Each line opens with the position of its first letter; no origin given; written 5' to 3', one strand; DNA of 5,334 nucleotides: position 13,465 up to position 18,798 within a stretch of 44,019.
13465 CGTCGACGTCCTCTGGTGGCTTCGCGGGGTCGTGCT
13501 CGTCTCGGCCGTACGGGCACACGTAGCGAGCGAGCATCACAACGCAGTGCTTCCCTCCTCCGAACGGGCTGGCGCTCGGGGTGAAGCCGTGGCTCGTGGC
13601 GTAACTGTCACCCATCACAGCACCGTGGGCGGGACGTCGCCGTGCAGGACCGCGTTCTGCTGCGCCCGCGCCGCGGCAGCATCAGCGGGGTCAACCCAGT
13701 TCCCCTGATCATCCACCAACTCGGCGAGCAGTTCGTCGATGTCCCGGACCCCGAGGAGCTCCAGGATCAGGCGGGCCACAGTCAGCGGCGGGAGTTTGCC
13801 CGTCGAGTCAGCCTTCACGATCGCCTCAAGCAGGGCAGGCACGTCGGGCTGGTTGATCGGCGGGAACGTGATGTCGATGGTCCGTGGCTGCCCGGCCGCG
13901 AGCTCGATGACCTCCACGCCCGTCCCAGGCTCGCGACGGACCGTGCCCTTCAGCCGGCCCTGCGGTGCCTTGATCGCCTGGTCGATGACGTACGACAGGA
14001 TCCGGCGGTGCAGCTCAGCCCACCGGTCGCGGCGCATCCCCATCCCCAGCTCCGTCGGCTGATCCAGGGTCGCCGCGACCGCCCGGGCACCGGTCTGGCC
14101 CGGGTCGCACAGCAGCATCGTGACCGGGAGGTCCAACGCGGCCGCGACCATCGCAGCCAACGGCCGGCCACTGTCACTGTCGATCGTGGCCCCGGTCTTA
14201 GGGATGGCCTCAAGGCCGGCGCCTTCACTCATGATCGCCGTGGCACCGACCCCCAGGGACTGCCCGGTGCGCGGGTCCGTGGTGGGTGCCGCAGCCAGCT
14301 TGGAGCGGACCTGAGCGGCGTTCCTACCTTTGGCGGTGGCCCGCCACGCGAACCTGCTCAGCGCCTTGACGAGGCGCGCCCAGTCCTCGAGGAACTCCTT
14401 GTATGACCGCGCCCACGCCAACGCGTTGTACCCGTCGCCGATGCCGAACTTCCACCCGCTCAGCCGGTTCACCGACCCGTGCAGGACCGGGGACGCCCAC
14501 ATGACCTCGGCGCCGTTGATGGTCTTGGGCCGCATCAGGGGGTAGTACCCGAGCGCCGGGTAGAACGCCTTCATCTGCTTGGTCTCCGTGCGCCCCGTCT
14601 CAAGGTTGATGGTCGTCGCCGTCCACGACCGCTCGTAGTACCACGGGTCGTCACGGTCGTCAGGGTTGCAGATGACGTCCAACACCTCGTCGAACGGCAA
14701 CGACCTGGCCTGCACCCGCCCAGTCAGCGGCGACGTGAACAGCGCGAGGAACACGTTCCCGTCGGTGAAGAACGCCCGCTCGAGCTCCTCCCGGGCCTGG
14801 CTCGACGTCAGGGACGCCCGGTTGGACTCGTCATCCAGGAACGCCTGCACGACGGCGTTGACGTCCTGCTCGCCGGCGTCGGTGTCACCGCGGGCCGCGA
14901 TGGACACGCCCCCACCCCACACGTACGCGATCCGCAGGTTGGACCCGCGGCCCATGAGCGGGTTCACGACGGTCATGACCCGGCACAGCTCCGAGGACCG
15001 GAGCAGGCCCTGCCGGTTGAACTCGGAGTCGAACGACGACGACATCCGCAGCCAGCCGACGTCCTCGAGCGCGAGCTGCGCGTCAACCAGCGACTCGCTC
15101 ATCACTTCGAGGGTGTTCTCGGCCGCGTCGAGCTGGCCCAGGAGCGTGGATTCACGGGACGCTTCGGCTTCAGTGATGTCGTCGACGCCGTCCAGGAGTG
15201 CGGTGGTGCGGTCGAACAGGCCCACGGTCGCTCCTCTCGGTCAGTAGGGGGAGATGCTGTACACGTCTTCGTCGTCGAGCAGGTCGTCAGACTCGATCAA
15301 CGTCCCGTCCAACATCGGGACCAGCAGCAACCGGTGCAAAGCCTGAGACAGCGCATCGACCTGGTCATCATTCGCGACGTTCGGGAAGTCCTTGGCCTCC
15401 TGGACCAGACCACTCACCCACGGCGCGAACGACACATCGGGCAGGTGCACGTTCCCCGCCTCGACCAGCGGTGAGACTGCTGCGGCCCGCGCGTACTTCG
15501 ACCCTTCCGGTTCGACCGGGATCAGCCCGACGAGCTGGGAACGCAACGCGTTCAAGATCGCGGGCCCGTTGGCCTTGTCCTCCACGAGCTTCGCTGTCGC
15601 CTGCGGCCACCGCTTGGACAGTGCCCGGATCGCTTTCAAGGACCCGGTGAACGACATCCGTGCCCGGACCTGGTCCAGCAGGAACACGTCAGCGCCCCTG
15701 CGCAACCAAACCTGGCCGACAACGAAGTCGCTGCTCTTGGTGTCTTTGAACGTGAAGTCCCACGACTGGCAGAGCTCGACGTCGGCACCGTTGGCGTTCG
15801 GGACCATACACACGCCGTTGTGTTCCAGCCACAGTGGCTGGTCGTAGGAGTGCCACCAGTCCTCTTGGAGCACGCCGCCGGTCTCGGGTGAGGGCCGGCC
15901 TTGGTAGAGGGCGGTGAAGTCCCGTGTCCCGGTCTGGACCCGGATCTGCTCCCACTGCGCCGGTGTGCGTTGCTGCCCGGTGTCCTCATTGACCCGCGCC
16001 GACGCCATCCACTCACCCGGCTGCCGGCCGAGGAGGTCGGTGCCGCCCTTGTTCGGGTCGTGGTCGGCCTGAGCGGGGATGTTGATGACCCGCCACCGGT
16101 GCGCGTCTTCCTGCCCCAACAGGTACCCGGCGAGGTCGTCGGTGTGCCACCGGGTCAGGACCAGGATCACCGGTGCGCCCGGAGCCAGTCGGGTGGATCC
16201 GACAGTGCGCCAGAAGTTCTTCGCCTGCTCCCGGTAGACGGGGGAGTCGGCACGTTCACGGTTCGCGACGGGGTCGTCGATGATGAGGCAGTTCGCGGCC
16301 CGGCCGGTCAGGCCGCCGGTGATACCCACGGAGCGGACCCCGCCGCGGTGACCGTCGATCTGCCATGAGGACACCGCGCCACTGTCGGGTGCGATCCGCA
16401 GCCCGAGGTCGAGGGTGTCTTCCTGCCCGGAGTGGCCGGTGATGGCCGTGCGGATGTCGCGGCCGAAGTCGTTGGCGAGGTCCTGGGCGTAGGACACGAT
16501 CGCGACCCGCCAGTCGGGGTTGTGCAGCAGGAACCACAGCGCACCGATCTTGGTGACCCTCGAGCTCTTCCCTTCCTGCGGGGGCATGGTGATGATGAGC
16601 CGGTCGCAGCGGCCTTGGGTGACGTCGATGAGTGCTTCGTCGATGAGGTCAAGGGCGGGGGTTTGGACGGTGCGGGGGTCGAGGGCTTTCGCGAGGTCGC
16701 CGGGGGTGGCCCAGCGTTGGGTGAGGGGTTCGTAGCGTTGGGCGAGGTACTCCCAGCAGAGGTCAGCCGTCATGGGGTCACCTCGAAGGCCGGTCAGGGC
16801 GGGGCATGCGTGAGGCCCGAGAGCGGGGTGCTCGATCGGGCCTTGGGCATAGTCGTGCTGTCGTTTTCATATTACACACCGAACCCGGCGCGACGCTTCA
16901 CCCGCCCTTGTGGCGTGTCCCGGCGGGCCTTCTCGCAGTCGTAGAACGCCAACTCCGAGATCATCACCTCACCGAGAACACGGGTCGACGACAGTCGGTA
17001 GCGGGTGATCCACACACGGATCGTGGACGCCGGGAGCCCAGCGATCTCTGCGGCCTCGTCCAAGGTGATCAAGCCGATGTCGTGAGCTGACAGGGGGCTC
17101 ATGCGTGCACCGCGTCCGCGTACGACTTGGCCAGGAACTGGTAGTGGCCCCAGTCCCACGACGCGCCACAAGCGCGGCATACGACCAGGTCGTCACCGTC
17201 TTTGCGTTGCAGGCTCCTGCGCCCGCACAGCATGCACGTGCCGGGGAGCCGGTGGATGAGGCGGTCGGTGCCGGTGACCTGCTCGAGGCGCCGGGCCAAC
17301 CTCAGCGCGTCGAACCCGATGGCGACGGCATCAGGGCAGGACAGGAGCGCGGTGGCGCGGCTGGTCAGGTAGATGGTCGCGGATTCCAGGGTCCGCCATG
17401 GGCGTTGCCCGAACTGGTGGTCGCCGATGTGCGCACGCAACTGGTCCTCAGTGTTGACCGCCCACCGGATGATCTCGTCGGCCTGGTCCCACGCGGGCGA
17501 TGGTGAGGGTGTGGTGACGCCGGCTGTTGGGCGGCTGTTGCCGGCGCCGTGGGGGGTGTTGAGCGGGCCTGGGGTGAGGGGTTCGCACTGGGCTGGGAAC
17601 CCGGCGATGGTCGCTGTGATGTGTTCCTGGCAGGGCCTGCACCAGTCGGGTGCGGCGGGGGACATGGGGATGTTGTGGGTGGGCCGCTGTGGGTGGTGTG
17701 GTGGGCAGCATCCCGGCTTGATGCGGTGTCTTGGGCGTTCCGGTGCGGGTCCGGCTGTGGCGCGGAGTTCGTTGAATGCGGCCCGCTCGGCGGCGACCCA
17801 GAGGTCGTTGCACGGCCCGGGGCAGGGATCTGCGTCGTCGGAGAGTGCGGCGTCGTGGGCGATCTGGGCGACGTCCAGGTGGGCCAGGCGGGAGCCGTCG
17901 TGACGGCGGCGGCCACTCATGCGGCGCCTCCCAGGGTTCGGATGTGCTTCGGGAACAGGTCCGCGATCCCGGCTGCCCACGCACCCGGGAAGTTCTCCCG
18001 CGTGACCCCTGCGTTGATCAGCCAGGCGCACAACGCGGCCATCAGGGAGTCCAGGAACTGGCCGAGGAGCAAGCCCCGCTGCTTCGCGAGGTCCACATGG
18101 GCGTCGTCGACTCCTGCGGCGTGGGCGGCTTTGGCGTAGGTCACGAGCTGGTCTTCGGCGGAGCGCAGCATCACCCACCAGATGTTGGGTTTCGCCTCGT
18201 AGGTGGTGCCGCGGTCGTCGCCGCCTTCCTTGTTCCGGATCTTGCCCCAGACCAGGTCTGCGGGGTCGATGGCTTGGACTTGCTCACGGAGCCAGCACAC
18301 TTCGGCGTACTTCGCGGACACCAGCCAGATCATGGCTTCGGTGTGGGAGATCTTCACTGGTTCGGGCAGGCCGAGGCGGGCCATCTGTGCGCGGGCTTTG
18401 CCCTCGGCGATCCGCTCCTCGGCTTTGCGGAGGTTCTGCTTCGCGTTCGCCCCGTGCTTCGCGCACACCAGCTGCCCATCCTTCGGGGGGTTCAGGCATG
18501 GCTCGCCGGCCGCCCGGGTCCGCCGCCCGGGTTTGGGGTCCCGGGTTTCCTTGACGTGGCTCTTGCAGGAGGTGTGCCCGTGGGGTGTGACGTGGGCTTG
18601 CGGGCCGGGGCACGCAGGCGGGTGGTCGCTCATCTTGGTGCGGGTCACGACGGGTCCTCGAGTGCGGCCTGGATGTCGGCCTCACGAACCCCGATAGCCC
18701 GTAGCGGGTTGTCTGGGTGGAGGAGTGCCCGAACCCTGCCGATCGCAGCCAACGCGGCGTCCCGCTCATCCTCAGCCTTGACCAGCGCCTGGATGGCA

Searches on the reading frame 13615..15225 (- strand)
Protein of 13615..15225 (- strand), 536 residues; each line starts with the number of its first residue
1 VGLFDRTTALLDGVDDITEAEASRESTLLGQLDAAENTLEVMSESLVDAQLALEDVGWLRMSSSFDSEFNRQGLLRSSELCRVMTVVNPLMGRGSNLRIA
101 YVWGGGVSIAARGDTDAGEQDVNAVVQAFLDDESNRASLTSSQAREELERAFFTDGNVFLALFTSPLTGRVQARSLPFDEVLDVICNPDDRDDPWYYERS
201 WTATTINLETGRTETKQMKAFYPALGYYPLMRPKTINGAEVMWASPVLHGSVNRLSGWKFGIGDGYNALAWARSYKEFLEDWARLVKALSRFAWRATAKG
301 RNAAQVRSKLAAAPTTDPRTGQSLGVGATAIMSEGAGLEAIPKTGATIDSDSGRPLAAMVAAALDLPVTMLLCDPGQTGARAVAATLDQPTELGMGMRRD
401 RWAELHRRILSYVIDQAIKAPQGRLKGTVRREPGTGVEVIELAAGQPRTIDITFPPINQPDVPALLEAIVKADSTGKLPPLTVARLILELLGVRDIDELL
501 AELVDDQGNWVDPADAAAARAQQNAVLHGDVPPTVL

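Call 7: search_protein_families(library=phrogs, proteins=[window:13615-15225:-], max_evalue=0.001)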
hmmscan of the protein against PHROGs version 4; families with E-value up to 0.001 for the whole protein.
window:13615-15225:- (536 aa): 1 family
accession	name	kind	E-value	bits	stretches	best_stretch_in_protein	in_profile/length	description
phrog_10963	-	head and packaging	5.1e-127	425.6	1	20-525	9-480/503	portal protein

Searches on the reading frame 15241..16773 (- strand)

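Call 7: search_protein_families(library=phrogs, proteins=[window:15241-16773:-], max_evalue=0.001)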
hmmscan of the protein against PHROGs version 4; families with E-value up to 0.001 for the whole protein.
window:15241-16773:- (510 aa): 6 families
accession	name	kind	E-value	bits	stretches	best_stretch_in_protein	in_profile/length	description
phrog_38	-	head and packaging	1.8e-98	332.1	1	9-482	275-703/760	terminase large subunit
phrog_4758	-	head and packaging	4.3e-49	168.1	1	44-237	45-238/243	terminase large subunit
phrog_5573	-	head and packaging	2e-35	123.4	1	221-481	6-233/250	terminase large subunit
phrog_30251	-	head and packaging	6.3e-15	55.5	1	56-235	55-240/799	terminase large subunit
phrog_979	-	head and packaging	5.8e-11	42.8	1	297-484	411-601/642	terminase large subunit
phrog_12171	-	head and packaging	5.1e-07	30.8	1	423-482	39-95/110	terminase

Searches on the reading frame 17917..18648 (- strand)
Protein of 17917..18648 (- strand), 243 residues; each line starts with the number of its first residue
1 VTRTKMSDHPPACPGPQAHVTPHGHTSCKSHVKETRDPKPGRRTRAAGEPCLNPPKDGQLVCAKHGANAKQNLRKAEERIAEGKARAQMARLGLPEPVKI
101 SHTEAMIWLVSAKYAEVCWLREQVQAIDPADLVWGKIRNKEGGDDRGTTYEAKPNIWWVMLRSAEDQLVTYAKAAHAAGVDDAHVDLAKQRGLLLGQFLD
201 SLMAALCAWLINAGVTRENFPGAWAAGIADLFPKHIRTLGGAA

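Call 8: search_protein_families(library=phrogs, proteins=[window:17917-18648:-], max_evalue=0.001)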
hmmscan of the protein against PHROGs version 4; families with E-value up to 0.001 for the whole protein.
window:17917-18648:- (243 aa): 1 family
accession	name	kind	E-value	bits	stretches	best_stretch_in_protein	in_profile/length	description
phrog_3678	-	unknown function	2e-27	97.4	1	41-205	13-189/213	-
